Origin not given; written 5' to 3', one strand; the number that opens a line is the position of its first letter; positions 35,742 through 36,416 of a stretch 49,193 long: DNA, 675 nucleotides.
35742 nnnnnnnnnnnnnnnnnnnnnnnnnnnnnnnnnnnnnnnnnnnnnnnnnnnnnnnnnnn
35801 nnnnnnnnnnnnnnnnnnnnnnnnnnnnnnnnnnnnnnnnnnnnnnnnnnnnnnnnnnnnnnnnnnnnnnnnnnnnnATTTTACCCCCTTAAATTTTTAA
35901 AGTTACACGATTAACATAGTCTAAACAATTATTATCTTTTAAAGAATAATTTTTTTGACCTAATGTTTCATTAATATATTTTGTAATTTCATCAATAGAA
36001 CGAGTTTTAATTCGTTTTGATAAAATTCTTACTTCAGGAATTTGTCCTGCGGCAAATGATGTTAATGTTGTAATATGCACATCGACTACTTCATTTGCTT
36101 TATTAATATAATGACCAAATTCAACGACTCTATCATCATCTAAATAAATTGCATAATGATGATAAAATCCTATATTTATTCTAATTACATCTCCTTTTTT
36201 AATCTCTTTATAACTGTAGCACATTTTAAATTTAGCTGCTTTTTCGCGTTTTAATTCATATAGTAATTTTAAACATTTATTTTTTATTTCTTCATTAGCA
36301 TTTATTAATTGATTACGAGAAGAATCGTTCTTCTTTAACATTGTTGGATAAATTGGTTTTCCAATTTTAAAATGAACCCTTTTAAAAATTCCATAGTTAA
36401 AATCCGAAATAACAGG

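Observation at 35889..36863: PlsC-type acyltransferase fused to an LRAT/PLAAT Cys-His domain, with H-x4-N in place of the catalytic H-x4-D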

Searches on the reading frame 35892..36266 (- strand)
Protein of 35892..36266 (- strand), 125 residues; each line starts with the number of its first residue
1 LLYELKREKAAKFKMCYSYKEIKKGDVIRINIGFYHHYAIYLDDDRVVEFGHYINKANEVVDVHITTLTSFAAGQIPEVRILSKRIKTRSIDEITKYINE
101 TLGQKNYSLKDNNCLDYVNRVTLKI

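Call 38: search_protein_representatives(protein=window:35892-36266:-)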
Query: 125 residues. Proteins with E-value up to 0.001 (for the whole library): 210; up to 1e-10: 14; up to 1e-30: 3. The best 150 are listed.
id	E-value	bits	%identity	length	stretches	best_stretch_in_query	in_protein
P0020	4.3e-75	265.8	98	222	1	1-125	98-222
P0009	7.0e-35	136.1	53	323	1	1-125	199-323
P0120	6.3e-32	126.6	55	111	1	15-125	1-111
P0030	2.7e-24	102.0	44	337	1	1-125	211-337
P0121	5.0e-20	88.2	43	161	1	1-125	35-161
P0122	2.2e-19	86.1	43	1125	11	23-50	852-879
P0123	2.1e-18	83.0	41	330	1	1-124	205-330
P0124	1.1e-15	74.2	37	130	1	17-123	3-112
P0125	4.5e-15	72.2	40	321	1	17-121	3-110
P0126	1.9e-13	67.0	41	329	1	17-122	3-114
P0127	1.3e-12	64.3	36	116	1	16-122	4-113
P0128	1.1e-11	61.3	32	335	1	16-121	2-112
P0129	3.0e-11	59.9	34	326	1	17-121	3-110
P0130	5.0e-11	59.2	50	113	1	58-125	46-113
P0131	1.5e-10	57.7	45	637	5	22-52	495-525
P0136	9.2e-10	55.1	38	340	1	20-121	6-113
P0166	2.1e-07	47.5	40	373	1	9-120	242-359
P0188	1.4e-06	44.8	35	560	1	17-121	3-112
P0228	2.0e-05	41.1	40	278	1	20-122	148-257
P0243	4.2e-05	40.1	33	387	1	13-116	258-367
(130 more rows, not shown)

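Call 39: search_protein_families(library=pfam, proteins=[P0123, P0125, P0128, P0136, P0166, P0243, P0122, P0131, P0188, P0228], max_evalue=0.001)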
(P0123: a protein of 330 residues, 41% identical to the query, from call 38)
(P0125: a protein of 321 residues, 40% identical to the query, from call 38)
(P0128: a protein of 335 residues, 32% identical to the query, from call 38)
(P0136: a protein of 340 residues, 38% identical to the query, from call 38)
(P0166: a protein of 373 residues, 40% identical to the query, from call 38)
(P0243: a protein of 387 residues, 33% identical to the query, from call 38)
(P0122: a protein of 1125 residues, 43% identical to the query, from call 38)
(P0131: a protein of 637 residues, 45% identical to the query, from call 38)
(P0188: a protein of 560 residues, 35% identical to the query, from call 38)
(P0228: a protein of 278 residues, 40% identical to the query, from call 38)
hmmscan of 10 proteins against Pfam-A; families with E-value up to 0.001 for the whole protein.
P0123 (330 aa): 2 families
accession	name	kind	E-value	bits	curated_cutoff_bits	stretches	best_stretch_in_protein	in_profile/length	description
PF01553.26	Acyltransferase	-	5.1e-18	65.6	23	1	35-156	6-130/132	Acyltransferase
PF04970.19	LRAT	-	1.4e-11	45.1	24.3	1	226-325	3-112/120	Lecithin retinol acyltransferase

P0125 (321 aa): 3 families
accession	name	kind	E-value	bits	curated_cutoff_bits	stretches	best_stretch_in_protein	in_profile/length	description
PF04970.19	LRAT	-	9.7e-18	65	24.3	1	8-115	3-119/120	Lecithin retinol acyltransferase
PF01648.25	ACPS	-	6e-08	33.1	25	1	227-310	2-99/111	4'-phosphopantetheinyl transferase superfamily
PF08405.16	Calici_PP_N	-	0.00034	20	24.2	1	7-52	8-53/358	Viral polyprotein N-terminal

P0128 (335 aa): 2 families
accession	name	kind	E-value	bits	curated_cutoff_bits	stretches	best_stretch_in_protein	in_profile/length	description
PF04970.19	LRAT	-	5.8e-21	75.4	24.3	1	7-117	2-119/120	Lecithin retinol acyltransferase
PF01648.25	ACPS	-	1.8e-09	38.1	25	1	228-283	1-61/111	4'-phosphopantetheinyl transferase superfamily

P0136 (340 aa): 2 families
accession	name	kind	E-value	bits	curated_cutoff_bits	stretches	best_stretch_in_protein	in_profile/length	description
PF04970.19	LRAT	-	3.7e-19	69.6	24.3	1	7-117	2-118/120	Lecithin retinol acyltransferase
PF01648.25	ACPS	-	2.1e-09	37.8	25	1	229-296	1-71/111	4'-phosphopantetheinyl transferase superfamily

P0166 (373 aa): 2 families
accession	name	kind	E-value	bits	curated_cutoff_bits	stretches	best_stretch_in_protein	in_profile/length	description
PF04970.19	LRAT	-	3.1e-19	69.9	24.3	1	257-363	4-117/120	Lecithin retinol acyltransferase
PF01553.26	Acyltransferase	-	7.2e-16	58.6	23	1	57-172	13-130/132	Acyltransferase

P0243 (387 aa): 2 families
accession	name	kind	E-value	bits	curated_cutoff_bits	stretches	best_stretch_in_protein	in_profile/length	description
PF04970.19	LRAT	-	7.5e-25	88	24.3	1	267-376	3-118/120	Lecithin retinol acyltransferase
PF01553.26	Acyltransferase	-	1.4e-21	77.1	23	1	56-173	12-131/132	Acyltransferase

P0122 (1125 aa): 7 families
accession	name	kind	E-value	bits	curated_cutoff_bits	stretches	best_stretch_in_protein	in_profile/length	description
PF04970.19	LRAT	-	9.9e-276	897.6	24.3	11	489-602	4-119/120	Lecithin retinol acyltransferase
PF00877.26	NLPC_P60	-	7.4e-29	100.3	23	0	962-1010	42-90/105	NlpC/P60 family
PF08405.16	Calici_PP_N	-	1.1e-09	38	24.2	0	852-879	10-37/358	Viral polyprotein N-terminal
PF05903.20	Peptidase_C97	-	2e-05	24.9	29.2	0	581-595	101-115/151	PPPDE putative peptidase domain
PF23886.1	DUF7239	-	2.8e-05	24.8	24.6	0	15-44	46-75/112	Family of unknown function (DUF7239)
PF22539.1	DUF7004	-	0.00023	21.6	27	0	854-899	5-50/155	Family of unknown function (DUF7004)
PF17122.11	zf-C3H2C3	-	0.00031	21.2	27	0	213-232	1-20/35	Zinc-finger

P0131 (637 aa): 4 families
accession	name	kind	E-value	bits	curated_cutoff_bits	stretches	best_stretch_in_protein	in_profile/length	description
PF04970.19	LRAT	-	3e-147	483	24.3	5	496-609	4-119/120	Lecithin retinol acyltransferase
PF00877.26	NLPC_P60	-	1.3e-12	48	23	0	482-524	37-81/105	NlpC/P60 family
PF08405.16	Calici_PP_N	-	7.7e-09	35.3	24.2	0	498-522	12-36/358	Viral polyprotein N-terminal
PF23214.1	SH3_CYT4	-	9.2e-08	32.1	27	0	128-149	4-27/73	Mitochondrial protein cyt-4 SH3 domain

P0188 (560 aa): 2 families
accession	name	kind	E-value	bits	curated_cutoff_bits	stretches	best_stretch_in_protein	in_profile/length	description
PF01553.26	Acyltransferase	-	1.5e-24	86.8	23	2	168-289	7-131/132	Acyltransferase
PF04970.19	LRAT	-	2e-20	73.7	24.3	1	8-115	3-117/120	Lecithin retinol acyltransferase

P0228 (278 aa): 1 family
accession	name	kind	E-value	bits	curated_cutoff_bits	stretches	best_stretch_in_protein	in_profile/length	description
PF04970.19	LRAT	-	5.7e-30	104.5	24.3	1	150-261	3-119/120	Lecithin retinol acyltransferase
